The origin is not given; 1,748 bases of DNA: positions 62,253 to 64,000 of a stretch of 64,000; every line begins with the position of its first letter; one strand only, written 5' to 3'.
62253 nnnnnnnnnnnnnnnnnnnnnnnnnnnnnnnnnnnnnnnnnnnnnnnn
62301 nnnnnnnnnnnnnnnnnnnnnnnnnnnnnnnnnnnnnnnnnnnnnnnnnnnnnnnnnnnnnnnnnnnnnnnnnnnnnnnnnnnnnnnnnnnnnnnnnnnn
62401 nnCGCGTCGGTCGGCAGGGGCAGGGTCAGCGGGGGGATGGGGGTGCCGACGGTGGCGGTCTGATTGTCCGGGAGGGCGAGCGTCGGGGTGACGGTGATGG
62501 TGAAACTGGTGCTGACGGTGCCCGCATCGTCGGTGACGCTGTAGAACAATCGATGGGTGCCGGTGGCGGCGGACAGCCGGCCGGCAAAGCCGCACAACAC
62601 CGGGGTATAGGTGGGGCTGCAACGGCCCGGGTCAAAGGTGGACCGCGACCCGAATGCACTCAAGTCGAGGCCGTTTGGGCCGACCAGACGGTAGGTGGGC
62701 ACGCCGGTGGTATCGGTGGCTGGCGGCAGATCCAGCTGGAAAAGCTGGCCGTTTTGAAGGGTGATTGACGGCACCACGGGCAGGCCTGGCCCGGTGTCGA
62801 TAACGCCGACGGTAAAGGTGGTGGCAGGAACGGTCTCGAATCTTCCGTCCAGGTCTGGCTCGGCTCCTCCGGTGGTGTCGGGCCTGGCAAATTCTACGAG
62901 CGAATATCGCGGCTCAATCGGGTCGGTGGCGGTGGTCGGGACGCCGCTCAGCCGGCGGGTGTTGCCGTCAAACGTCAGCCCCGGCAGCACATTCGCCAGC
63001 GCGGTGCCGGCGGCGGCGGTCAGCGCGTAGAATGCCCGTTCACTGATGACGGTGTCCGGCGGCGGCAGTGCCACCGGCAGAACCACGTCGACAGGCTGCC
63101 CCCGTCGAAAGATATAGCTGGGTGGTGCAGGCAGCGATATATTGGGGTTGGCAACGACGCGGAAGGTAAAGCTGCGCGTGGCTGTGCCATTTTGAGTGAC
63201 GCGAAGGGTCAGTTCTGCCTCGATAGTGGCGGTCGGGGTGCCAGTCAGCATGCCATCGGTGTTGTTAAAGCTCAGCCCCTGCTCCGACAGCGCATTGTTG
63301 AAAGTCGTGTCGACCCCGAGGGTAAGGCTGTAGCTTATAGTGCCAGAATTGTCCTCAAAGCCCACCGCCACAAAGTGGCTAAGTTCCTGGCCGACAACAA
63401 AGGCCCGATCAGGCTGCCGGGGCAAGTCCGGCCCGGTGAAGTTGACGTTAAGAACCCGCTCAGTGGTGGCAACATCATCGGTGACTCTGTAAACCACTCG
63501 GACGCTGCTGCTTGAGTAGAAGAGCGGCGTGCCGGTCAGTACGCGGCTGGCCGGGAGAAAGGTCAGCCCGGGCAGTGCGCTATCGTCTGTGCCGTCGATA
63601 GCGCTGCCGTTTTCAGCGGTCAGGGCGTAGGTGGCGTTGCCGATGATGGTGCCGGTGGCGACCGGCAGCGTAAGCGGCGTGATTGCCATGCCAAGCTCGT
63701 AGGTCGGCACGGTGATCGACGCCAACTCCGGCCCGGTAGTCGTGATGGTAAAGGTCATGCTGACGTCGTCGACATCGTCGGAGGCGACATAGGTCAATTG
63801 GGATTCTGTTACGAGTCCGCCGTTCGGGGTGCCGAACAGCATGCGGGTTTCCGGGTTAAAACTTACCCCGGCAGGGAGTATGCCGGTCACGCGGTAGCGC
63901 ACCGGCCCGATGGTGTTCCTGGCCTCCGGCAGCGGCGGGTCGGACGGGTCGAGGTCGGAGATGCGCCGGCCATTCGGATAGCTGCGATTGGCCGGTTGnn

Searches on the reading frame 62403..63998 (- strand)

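Call 8: search_protein_families(library=pfam, proteins=[window:62403-63998:-], max_evalue=0.01)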
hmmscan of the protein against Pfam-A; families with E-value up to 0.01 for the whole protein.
window:62403-63998:- (532 aa): 1 family
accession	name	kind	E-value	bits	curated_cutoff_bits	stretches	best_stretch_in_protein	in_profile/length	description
PF05345.18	He_PIG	-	6.1e-13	49.5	24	2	202-281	15-93/96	Putative Ig domain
